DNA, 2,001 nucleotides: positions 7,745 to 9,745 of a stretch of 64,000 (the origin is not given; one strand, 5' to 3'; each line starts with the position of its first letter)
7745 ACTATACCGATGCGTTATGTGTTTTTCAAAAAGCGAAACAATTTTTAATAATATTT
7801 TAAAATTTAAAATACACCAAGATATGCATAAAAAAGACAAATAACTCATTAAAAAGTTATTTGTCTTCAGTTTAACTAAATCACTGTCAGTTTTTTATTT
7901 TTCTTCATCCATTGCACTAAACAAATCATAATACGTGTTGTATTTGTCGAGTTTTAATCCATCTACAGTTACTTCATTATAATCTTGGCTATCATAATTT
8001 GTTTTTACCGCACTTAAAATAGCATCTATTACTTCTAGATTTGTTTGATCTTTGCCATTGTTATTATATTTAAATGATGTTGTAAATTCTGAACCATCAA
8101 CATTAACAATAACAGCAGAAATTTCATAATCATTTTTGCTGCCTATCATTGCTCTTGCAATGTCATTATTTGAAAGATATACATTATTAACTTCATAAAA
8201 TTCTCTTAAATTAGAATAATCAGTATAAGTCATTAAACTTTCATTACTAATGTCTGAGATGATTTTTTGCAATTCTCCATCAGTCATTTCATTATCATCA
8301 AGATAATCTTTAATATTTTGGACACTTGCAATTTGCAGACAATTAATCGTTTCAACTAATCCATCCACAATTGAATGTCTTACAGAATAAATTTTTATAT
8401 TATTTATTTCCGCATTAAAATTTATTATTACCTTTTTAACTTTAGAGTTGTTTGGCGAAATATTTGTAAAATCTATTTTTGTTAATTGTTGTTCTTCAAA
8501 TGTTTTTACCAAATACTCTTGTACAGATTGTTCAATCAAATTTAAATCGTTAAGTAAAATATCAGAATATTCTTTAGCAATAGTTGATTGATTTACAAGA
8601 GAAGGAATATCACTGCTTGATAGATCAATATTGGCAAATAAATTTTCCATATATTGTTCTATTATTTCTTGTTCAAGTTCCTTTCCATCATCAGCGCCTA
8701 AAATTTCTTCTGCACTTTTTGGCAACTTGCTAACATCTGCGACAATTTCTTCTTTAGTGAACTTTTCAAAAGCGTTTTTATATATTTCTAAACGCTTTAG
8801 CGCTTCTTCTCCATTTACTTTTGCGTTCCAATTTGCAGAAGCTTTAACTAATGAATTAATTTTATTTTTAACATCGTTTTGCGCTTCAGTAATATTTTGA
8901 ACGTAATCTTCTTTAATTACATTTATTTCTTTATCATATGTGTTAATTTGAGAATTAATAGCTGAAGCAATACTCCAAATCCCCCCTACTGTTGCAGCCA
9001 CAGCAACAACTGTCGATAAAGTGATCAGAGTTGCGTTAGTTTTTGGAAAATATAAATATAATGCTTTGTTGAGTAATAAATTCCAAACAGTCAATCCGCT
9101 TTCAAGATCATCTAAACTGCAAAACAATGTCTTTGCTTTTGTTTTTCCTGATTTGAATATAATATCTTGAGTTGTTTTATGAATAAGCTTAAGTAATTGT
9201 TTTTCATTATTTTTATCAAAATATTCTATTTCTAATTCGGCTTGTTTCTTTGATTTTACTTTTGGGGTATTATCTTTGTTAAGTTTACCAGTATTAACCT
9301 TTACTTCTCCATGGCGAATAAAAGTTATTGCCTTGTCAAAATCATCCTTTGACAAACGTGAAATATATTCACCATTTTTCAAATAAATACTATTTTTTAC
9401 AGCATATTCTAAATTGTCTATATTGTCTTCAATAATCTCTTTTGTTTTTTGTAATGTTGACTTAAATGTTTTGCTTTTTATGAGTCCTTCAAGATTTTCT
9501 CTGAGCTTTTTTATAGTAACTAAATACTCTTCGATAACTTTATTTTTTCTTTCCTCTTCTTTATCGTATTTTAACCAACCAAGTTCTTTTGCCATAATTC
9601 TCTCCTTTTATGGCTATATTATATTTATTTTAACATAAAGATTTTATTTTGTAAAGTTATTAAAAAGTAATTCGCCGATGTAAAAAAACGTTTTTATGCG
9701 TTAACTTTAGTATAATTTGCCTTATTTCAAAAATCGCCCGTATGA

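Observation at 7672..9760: AT-rich insertion carrying a single self-contained orphan gene (566-aa TM and coiled-coil protein) next to the conserved yqe cluster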

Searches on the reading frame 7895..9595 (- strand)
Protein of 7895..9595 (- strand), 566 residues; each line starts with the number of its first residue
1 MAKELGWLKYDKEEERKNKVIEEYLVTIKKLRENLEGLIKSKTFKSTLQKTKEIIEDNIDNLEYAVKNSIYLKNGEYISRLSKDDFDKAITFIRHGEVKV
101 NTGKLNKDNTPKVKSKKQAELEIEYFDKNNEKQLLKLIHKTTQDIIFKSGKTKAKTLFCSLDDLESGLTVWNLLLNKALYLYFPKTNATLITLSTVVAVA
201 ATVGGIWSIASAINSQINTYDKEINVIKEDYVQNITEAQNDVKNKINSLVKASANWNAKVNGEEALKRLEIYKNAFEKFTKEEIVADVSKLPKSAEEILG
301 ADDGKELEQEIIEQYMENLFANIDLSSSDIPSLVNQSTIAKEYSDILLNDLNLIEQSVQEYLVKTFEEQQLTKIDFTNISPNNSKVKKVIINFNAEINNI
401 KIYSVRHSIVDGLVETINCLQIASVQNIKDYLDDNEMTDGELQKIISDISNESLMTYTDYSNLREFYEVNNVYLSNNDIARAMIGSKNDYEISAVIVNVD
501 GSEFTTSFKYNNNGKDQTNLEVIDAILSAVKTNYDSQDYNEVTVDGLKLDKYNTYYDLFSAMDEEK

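Call 6: search_protein_families(library=pfam, proteins=[window:7895-9595:-], max_evalue=1)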
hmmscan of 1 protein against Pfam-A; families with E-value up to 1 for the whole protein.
window:7895-9595:- (566 aa): 5 families
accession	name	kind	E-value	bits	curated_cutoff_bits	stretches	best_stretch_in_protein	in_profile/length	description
PF03729.18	DUF308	-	0.04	14.6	25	1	187-215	18-46/73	Short repeat of unknown function (DUF308)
PF25642.1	DUF7944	-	0.14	13.2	27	1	16-54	28-66/82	Domain of unknown function (DUF7944)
PF20669.3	Exo70_N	-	0.15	12.8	23.9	1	20-64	29-75/83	Exocyst complex component Exo70 N-terminal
PF03580.19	Herpes_UL14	-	0.23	12.2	25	0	41-79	93-132/146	Herpesvirus UL14-like protein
PF24852.1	DUF7726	-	0.35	11.5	26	0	426-459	12-44/73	Domain of unknown function (DUF7726)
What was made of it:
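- On Curated protein families (Pfam-A, NCBIfam) and solved structures: Best Pfam hit is 14.6 bits against a cut-off of 25 (call 6).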

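Call 7: search_protein_families(library=padloc, proteins=[window:7895-9595:-], max_evalue=1)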
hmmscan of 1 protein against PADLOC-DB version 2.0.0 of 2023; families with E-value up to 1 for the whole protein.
window:7895-9595:- (566 aa): 0 families
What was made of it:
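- On Known anti-phage defence systems (PADLOC-DB v2, including the Abi families): No families at E<=1 for the window protein (call 7).
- There are no PADLOC hits (call 7).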

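Call 8: search_protein_families(library=phrogs, proteins=[window:7895-9595:-], max_evalue=1)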
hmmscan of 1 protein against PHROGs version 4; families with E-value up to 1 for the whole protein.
window:7895-9595:- (566 aa): 3 families
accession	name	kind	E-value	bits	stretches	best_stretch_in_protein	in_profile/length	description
phrog_11469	-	unknown function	0.1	13.7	1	211-240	55-84/89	-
phrog_33178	-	unknown function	0.14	14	1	529-558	13-42/86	-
phrog_18046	-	unknown function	0.17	12.9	0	25-60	21-54/114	-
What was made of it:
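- On Superinfection-exclusion or PHROG-catalogued phage proteins: The best PHROG E-value is 0.1 (call 8).
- Closest known: Membrane-anchored single-gene abortive-infection proteins PdpSau. Different: There is no sequence similarity (calls 7, 8) and no phenotype data.
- There is no PHROG hit for the protein itself (call 8).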

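Call 9: search_protein_families(library=ncbifam, proteins=[window:7895-9595:-], max_evalue=1)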
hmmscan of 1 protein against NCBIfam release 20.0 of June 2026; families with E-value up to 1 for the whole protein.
window:7895-9595:- (566 aa): 3 families
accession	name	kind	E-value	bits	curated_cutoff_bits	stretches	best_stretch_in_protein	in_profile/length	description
NF047603.1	SerpalmtaseAlphaP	equivalog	0.071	11.8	670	1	136-191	307-364/399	serine palmitoyltransferase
NF003338.0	PRK04350.1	subfamily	0.18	10.2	434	1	413-456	81-124/502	thymidine phosphorylase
TIGR02645.1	ARCH_P_rylase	hypoth_equivalog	0.4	9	434.6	1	410-455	72-117/493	putative thymidine phosphorylase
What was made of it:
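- On Curated protein families (Pfam-A, NCBIfam) and solved structures: Best NCBIfam E-value is 0.07 (call 9).
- The protein has no signal peptide, cell-wall anchor or known adhesin domain (calls 6, 9).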

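Call 10: find_homologous_proteins(query=window:7895-9595:-, max_evalue=0.001)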
Query window:7895-9595:- (566 aa): 17 proteins with E <= 0.001 among 8000 candidates.
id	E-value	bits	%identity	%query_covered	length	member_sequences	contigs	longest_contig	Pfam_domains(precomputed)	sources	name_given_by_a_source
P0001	0.0e+0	1195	100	100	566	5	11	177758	-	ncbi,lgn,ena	-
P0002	0.0e+0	1094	93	100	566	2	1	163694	-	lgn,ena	-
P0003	0.0e+0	1092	92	100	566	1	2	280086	-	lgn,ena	-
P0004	0.0e+0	1012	88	100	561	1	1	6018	-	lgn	-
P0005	1.9e-203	695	64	98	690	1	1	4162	-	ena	-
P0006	8.0e-80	287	46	67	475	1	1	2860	-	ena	-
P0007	5.1e-79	285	46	67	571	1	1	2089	-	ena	-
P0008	5.7e-79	284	46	67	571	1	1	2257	-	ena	-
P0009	5.8e-79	284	46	67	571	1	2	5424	-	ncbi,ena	-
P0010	1.4e-78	283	46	67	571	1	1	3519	-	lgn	-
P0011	1.8e-78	283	46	67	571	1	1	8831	-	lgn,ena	-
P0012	1.8e-78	283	46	67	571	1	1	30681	-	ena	-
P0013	3.7e-78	282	46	67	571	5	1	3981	-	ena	-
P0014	6.0e-78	281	46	67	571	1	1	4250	-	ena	-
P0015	9.2e-78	281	46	67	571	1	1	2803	-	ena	-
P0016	1.2e-77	280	46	67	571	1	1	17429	-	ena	-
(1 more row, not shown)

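Call 13: find_encoding_contigs(protein=P0001, flank=6000, max_places=6)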
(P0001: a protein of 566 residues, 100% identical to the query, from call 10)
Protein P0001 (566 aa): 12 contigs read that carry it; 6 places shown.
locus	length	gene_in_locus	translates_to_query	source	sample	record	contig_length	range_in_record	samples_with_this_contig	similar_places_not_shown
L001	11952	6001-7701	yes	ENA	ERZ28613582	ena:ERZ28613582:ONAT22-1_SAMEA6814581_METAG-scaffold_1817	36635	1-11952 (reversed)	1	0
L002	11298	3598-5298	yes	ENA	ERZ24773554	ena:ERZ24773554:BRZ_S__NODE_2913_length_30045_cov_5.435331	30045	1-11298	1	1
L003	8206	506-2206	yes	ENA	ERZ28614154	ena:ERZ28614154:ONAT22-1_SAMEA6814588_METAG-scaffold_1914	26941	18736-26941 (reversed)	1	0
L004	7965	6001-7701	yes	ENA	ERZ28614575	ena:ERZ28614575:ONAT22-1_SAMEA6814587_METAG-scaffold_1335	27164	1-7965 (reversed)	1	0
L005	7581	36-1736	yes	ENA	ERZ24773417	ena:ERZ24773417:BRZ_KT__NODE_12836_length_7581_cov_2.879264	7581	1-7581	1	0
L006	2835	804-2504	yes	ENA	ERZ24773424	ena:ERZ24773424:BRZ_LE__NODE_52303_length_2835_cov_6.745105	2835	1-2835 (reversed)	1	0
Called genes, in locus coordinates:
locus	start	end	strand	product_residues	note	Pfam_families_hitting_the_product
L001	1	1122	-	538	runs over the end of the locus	PF08245:Mur_ligase_M, PF02875:Mur_ligase_C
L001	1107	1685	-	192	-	PF00561:Abhydrolase_1, PF01764:Lipase_3 (weak), PF12697:Abhydrolase_6, PF07819:PGAP1 (weak)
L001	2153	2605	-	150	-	PF00583:Acetyltransf_1, PF13673:Acetyltransf_10 (weak), PF13508:Acetyltransf_7, PF08445:FR47 (weak)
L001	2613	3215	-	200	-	PF00814:TsaD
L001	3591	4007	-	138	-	PF02367:TsaE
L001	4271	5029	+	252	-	PF12822:ECF_trnsprt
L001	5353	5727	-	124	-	PF09580:Spore_YhcN_YlaJ (weak)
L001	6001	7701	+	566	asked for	-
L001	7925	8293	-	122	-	PF02410:RsfS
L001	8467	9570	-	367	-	PF01467:CTP_transf_like, PF01966:HD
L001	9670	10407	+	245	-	-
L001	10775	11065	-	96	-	PF01985:CRS1_YhbY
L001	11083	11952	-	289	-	?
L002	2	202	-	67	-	?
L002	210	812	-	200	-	PF00814:TsaD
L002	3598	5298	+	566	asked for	-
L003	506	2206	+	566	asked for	-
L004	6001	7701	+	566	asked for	-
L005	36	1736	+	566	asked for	-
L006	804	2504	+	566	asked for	-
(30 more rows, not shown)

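Call 14: find_encoding_contigs(protein=P0003, flank=8000, max_places=3)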
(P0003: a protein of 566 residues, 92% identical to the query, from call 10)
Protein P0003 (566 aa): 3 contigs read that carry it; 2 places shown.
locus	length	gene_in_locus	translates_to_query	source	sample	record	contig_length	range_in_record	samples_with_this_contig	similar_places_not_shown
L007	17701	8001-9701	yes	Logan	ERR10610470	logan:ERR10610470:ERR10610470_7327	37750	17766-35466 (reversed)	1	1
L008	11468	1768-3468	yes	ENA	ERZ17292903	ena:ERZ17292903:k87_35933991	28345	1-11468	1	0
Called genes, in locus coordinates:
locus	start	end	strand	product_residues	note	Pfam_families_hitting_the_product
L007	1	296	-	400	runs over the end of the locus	PF00180:Iso_dh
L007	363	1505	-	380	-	PF01820:Dala_Dala_lig_N, PF02222:ATP-grasp (weak), PF02786:CPSase_L_D2, PF07478:Dala_Dala_lig_C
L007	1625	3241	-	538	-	PF08245:Mur_ligase_M, PF02875:Mur_ligase_C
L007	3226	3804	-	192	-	PF00561:Abhydrolase_1, PF01764:Lipase_3 (weak), PF12697:Abhydrolase_6, PF07819:PGAP1 (weak)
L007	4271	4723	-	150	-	PF00583:Acetyltransf_1, PF13673:Acetyltransf_10, PF13508:Acetyltransf_7, PF08445:FR47 (weak)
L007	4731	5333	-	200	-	PF00814:TsaD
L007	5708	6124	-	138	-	PF02367:TsaE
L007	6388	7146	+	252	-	PF12822:ECF_trnsprt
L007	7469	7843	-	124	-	PF09580:Spore_YhcN_YlaJ (weak)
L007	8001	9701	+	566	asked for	-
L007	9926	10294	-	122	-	PF02410:RsfS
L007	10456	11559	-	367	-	PF01467:CTP_transf_like, PF01966:HD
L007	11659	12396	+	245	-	-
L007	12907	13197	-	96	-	PF01985:CRS1_YhbY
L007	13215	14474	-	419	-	PF01018:GTP1_OBG, PF01926:MMR_HSR1, PF02421:FeoB_N, PF09269:DUF1967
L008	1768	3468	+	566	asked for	-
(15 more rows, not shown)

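Call 15: find_encoding_contigs(protein=P0012, flank=10000, max_places=3)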
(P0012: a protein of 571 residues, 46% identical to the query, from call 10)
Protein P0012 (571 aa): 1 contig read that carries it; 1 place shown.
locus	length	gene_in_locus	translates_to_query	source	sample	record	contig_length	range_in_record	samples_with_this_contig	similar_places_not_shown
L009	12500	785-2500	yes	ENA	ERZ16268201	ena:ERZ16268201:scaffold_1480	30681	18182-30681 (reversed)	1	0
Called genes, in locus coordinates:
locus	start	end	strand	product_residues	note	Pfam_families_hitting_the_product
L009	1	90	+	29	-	?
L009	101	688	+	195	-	PF01966:HD (weak)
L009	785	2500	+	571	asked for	-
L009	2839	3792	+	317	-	-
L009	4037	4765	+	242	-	-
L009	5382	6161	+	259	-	PF02535:Zip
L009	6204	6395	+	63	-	-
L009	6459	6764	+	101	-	-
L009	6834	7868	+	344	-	PF01168:Ala_racemase_N, PF00842:Ala_racemase_C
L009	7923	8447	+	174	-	-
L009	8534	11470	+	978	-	PF09479:Flg_new, PF13385:Laminin_G_3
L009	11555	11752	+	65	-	PF01192:RNA_pol_Rpb6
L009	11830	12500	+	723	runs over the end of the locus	PF17764:PriA_3primeBD, PF00270:DEAD, PF04851:ResIII, PF00271:Helicase_C, PF18319:Zn_ribbon_PriA, PF18074:PriA_C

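Call 16: find_encoding_contigs(protein=P0005, flank=8000, max_places=3)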
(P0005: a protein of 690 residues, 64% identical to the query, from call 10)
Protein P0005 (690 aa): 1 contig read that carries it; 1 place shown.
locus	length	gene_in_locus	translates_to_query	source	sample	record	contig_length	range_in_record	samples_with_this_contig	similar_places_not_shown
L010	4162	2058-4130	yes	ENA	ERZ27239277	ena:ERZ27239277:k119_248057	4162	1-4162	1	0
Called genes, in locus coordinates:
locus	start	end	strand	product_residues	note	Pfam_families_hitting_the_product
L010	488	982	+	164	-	-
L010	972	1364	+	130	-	-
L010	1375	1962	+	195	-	PF01966:HD (weak)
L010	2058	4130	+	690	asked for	-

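Call 18: search_protein_families(library=pfam, proteins=[L009:101-688:+, L009:2839-3792:+, L009:4037-4765:+, L010:488-982:+, L010:972-1364:+, L010:1375-1962:+, L009:7923-8447:+], max_evalue=0.01)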
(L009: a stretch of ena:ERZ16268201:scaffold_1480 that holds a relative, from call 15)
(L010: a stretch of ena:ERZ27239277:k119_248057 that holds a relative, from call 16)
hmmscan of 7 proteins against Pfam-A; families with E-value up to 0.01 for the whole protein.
L009:101-688:+ (195 aa): 1 family
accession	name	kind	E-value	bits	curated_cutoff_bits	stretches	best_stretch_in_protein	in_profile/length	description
PF01966.28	HD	-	2.1e-06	28.4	22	1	51-156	3-91/116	HD domain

L009:2839-3792:+ (317 aa): 0 families

L009:4037-4765:+ (242 aa): 0 families

L010:488-982:+ (164 aa): 0 families

L010:972-1364:+ (130 aa): 0 families

L010:1375-1962:+ (195 aa): 1 family
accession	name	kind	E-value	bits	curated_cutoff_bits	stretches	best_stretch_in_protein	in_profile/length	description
PF01966.28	HD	-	2e-06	28.5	22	1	51-156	3-91/116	HD domain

L009:7923-8447:+ (174 aa): 2 families
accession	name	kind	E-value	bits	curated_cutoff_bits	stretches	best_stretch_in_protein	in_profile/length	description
PF09851.14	SHOCT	-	0.00029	20.9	27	1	144-169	3-28/28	Short C-terminal domain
PF03348.21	Serinc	-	0.00091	18.7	24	1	13-106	141-228/434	Serine incorporator (Serinc)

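Call 19: search_protein_families(library=ncbifam, proteins=[L009:101-688:+, L010:1375-1962:+, L010:488-982:+, L010:972-1364:+, L009:2839-3792:+, L009:4037-4765:+], max_evalue=0.01)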
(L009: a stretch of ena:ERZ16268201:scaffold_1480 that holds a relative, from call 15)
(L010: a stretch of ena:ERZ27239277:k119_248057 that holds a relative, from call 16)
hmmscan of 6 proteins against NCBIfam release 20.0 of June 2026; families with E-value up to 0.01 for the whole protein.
L009:101-688:+ (195 aa): 1 family
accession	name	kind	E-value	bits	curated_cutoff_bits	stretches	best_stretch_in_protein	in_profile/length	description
TIGR00277.1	HDIG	domain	0.0068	16.3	27.6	0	47-137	3-69/84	HDIG domain-containing metalloprotein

L010:1375-1962:+ (195 aa): 1 family
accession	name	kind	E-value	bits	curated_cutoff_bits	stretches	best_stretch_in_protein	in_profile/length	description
TIGR00277.1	HDIG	domain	0.0063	16.4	27.6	0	47-137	3-69/84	HDIG domain-containing metalloprotein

L010:488-982:+ (164 aa): 0 families

L010:972-1364:+ (130 aa): 0 families

L009:2839-3792:+ (317 aa): 0 families

L009:4037-4765:+ (242 aa): 0 families

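Call 26: search_protein_representatives(protein=window:7895-9595:-)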
Query: 566 residues. Proteins with E-value up to 0.001 (for the whole library): 2; up to 1e-10: 2; up to 1e-30: 2. The best 2 are listed.
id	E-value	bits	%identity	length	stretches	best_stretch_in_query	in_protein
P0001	0.0e+00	1195.1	100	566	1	1-566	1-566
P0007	1.6e-79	284.6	47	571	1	188-566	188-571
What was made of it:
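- Tried and rejected: An exhaustive phmmer search of 1.84 billion representatives found only its own cluster and one other (call 26).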

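Call 28: find_related_loci(query=A1, collection=viral_contigs, flank=10000)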
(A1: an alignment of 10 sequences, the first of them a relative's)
Query A1 (566 aa) in viral_contigs; peptide patterns used: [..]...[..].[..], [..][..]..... (x = any residue, [..] = any of these).
373 stretches matched a pattern, but none encodes a relative of the query by tblastn (E <= 1e-3).

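Call 37: search_protein_families(library=phrogs, proteins=[L010:1375-1962:+, L010:452-982:+, L010:969-1364:+, L009:2839-3792:+, L009:4037-4765:+, L009:6204-6395:+, L009:6459-6764:+, L009:7923-8447:+], max_evalue=0.001)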
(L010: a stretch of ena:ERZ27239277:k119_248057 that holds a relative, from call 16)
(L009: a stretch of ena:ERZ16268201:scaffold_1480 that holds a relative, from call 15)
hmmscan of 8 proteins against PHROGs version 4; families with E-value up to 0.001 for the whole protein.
L010:1375-1962:+ (195 aa): 2 families
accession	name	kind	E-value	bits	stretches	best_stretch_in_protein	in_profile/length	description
phrog_28876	-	other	7.4e-50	171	1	4-191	5-195/435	metal-dependent phosphohydrolase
phrog_5889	-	unknown function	9.3e-34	117.9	1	12-189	24-196/242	-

L010:452-982:+ (176 aa): 0 families

L010:969-1364:+ (131 aa): 0 families

L009:2839-3792:+ (317 aa): 0 families

L009:4037-4765:+ (242 aa): 0 families

L009:6204-6395:+ (63 aa): 0 families

L009:6459-6764:+ (101 aa): 0 families

L009:7923-8447:+ (174 aa): 0 families
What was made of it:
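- Tried and rejected: I rejected this: there is no yqeK equivalog hit, and the protein matches phage phrog_28876 instead (calls 19, 37).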

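Call 38: find_encoding_contigs(protein=P0016, flank=10000, max_places=3)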
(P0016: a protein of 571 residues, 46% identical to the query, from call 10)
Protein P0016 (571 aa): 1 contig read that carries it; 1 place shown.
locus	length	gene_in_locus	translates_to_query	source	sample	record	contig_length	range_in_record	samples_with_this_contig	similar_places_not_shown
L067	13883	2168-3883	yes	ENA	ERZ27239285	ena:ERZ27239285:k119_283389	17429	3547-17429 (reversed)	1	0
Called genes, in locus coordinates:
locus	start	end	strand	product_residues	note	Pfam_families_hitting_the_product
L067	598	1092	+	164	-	-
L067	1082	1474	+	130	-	-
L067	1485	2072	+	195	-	PF01966:HD (weak)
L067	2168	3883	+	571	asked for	-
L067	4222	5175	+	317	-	-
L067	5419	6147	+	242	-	-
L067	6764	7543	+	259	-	PF02535:Zip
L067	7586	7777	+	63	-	-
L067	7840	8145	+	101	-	-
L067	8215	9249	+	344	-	PF01168:Ala_racemase_N, PF00842:Ala_racemase_C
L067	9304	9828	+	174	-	-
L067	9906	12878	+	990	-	PF09479:Flg_new, PF13385:Laminin_G_3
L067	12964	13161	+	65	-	PF01192:RNA_pol_Rpb6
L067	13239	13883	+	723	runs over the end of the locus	PF17764:PriA_3primeBD, PF00270:DEAD, PF04851:ResIII, PF00271:Helicase_C, PF18319:Zn_ribbon_PriA, PF18074:PriA_C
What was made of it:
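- Its only relatives are in an unrelated low-GC genomic context (calls 15, 16, 38).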

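Call 39: find_encoding_contigs(protein=P0011, flank=10000, max_places=3)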
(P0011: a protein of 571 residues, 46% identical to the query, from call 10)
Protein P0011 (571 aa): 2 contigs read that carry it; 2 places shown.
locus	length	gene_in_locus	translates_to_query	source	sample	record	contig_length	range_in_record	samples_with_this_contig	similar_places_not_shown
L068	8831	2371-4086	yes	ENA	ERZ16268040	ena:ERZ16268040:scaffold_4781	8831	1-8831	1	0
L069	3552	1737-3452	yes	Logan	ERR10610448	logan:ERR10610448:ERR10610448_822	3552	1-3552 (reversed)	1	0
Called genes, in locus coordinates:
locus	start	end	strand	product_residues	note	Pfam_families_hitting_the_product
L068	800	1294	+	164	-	-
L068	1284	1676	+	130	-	-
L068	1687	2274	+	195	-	PF01966:HD (weak)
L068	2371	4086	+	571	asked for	-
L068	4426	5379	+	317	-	-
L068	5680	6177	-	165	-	-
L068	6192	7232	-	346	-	PF02407:Viral_Rep, PF00910:RNA_helicase (weak)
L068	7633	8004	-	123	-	-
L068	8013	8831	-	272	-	?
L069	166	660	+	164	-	-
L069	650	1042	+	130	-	-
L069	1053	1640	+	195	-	PF01966:HD (weak)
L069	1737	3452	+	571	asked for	-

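Call 44: search_solved_structures(query=A2, max_evalue=10)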
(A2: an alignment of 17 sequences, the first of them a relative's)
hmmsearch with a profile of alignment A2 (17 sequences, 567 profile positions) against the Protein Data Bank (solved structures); distinct sequences matched with E-value up to 10: 1.
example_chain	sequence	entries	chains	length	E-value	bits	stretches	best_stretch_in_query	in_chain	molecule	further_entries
28op_K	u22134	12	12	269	0.59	11.9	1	6-96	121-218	Centromere protein K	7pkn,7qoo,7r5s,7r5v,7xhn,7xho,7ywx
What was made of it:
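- On Curated protein families (Pfam-A, NCBIfam) and solved structures: The PDB profile search gave E 0.59 (call 44).
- Tried and rejected: A PDB profile search found nothing (call 44).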
